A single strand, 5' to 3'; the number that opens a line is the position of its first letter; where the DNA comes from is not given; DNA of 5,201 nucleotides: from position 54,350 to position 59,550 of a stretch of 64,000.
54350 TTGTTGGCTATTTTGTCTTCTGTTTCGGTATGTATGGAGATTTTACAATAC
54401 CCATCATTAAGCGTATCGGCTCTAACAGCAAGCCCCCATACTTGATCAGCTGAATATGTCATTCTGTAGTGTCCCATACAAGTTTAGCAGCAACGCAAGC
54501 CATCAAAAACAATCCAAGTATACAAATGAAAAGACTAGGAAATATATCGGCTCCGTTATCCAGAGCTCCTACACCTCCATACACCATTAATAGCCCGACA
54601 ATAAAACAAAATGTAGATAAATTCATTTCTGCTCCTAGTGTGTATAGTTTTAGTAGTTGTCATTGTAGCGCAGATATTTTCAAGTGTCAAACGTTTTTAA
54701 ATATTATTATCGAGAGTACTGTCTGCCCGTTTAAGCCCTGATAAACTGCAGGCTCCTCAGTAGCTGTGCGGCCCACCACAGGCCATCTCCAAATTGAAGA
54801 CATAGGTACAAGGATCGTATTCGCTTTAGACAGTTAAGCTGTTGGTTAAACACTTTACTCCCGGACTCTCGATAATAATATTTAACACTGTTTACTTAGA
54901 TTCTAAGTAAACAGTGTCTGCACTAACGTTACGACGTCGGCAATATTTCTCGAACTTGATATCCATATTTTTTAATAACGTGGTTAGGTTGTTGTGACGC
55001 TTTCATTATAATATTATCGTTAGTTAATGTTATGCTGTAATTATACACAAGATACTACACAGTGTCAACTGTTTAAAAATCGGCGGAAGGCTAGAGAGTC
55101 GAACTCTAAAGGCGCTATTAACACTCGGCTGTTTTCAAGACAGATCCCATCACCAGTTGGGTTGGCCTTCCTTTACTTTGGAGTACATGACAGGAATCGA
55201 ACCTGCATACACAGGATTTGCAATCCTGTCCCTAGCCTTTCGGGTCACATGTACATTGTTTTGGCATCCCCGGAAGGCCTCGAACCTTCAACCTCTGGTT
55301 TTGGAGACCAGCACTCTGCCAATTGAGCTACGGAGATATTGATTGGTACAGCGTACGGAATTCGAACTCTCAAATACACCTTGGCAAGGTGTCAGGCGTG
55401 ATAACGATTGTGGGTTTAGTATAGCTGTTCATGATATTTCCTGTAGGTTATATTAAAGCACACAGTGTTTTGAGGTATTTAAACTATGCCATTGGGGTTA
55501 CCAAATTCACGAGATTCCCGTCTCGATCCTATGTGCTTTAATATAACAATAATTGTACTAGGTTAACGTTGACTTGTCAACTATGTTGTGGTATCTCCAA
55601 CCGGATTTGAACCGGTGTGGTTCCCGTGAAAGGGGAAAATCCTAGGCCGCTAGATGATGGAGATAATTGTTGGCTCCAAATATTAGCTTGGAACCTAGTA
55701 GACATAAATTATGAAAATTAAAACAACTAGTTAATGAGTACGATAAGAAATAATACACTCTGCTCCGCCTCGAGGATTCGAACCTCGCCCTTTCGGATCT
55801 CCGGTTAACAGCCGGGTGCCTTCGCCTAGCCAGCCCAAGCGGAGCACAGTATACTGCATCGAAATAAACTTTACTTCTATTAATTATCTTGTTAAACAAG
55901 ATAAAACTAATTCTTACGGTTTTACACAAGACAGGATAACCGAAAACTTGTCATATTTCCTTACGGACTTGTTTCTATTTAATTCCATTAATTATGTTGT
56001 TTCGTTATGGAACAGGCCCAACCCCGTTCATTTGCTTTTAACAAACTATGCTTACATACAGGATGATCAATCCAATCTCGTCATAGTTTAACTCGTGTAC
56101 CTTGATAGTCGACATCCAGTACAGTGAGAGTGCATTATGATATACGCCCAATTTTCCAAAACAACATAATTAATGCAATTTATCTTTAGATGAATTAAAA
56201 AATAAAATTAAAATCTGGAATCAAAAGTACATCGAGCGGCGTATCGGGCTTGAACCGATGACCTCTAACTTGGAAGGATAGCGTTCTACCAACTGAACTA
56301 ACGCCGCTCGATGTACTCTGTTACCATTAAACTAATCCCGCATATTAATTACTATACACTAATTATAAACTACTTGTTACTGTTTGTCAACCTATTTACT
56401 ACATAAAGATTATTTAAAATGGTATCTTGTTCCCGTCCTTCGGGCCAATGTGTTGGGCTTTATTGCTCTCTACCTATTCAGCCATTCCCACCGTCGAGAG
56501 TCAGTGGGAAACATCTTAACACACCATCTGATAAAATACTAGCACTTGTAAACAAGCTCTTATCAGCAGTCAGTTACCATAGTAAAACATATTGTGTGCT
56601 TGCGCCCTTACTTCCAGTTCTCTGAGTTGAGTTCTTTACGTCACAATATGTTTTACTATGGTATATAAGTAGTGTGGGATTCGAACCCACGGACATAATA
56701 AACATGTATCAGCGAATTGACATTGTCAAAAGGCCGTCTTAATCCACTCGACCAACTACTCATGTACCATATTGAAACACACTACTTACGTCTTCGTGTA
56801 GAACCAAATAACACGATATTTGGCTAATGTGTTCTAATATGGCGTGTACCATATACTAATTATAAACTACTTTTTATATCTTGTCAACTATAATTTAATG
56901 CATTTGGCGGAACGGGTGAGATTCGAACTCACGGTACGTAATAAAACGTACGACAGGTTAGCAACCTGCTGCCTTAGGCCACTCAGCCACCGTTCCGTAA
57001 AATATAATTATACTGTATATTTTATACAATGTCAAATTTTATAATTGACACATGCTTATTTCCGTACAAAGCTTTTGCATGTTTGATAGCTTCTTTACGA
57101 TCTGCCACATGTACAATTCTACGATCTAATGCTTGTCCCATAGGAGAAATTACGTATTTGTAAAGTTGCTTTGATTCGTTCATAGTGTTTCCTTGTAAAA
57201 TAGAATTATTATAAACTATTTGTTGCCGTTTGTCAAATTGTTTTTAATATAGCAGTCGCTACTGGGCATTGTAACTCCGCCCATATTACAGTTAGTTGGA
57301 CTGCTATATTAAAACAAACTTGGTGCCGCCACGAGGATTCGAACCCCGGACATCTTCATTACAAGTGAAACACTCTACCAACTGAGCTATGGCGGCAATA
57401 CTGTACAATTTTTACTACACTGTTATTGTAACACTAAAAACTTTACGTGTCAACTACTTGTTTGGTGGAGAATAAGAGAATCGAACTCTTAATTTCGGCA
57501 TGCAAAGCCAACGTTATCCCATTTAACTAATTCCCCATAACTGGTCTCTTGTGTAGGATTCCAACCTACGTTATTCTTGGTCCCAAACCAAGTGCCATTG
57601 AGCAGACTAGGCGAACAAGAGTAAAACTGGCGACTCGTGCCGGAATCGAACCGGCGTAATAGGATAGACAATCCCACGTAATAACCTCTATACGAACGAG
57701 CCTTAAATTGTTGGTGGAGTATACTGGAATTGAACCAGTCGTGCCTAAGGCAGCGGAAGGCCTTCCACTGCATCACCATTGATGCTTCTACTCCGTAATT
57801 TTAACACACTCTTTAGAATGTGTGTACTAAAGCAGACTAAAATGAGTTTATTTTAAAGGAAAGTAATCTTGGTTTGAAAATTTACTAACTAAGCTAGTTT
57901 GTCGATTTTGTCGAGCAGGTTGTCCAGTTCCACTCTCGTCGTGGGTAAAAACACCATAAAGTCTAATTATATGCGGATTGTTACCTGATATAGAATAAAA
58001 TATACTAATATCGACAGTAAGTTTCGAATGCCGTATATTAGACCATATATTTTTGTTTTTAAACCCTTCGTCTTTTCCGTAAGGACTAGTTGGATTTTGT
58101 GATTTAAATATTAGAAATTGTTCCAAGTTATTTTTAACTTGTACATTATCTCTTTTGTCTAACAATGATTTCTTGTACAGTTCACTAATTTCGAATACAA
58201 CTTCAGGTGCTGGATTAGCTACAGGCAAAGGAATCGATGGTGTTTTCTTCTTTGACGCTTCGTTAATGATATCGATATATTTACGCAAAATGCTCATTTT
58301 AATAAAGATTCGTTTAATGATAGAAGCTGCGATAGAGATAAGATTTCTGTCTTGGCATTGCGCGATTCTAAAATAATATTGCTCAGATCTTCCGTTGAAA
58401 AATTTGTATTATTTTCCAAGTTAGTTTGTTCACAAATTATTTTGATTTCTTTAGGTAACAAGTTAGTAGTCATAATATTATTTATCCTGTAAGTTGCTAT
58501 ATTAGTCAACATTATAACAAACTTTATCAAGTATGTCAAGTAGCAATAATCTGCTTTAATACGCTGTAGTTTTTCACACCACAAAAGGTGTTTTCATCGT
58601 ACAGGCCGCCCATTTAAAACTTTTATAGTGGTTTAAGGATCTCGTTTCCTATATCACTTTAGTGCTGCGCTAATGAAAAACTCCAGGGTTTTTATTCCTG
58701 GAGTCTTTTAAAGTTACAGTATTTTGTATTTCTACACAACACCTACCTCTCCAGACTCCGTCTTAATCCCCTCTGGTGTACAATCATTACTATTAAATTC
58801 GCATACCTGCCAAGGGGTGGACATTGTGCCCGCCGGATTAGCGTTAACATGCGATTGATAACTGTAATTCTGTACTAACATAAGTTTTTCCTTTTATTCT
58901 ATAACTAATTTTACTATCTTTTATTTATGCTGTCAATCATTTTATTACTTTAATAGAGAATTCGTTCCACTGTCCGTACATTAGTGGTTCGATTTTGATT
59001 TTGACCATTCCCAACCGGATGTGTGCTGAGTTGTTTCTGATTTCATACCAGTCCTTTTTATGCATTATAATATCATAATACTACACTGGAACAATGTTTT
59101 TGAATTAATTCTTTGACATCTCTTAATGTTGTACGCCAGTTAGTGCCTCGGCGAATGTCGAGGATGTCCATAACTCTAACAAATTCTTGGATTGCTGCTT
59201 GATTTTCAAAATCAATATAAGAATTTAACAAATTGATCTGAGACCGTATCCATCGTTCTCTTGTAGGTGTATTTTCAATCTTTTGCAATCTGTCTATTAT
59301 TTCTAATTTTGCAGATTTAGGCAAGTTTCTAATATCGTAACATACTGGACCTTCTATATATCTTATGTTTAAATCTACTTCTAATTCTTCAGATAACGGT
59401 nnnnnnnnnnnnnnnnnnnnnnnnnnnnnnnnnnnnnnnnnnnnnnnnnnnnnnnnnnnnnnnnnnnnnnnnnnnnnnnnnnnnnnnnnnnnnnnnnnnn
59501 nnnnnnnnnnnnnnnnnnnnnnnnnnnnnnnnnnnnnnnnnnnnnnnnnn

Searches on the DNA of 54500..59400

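Call 44: search_rna_families(source=window, start=54500, end=59400, threshold=evalue, max_evalue=0.1)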
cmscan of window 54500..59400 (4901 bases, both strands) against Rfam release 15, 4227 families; matches with E-value up to 0.1: 16.
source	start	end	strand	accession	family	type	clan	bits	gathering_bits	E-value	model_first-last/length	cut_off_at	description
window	57324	57396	-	RF00005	tRNA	Gene; tRNA;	CL00001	68.9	29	4.7e-14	1-71/71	no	tRNA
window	56235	56307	-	RF00005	tRNA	Gene; tRNA;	CL00001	66.9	29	1.7e-13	1-71/71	no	tRNA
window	57466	57536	-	RF00005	tRNA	Gene; tRNA;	CL00001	64.2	29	9.7e-13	1-71/71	no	tRNA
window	55265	55337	-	RF00005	tRNA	Gene; tRNA;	CL00001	62.2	29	3.3e-12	1-71/71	no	tRNA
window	56908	56996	-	RF00005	tRNA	Gene; tRNA;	CL00001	53.7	29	7.4e-10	1-71/71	no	tRNA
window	55182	55254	-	RF00005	tRNA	Gene; tRNA;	CL00001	53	29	1.2e-09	1-71/71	no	tRNA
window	57631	57702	-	RF00005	tRNA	Gene; tRNA;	CL00001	52.3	29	1.8e-09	1-71/71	no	tRNA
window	56908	56961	+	RF04351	Plastid-psbl-rps4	Cis-reg;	-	50.6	68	5.6e-09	1-53/53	no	Plastid-psbl-rps4 3UTR RNA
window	55592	55664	-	RF00005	tRNA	Gene; tRNA;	CL00001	50.4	29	5.8e-09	1-71/71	no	tRNA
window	57545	57621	-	RF00005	tRNA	Gene; tRNA;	CL00001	47.4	29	4.1e-08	1-71/71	no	tRNA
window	55085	55171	-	RF01852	tRNA-Sec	Gene; tRNA;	CL00001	47.2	47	1.8e-07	1-91/91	no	Selenocysteine transfer RNA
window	56666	56761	-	RF00005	tRNA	Gene; tRNA;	CL00001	38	29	1.5e-05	1-71/71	no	tRNA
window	57323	57396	+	RF04354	Plastid-ycf2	Cis-reg;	-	36.9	65.7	3.6e-05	1-75/75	no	Plastid-ycf2 5UTR RNA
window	55763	55843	-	RF00005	tRNA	Gene; tRNA;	CL00001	32.2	29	0.00062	1-71/71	no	tRNA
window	56204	56334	-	RF00908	MIR529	Gene; miRNA;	-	27.3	75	0.0037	1-131/131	no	MIR529 microRNA precursor family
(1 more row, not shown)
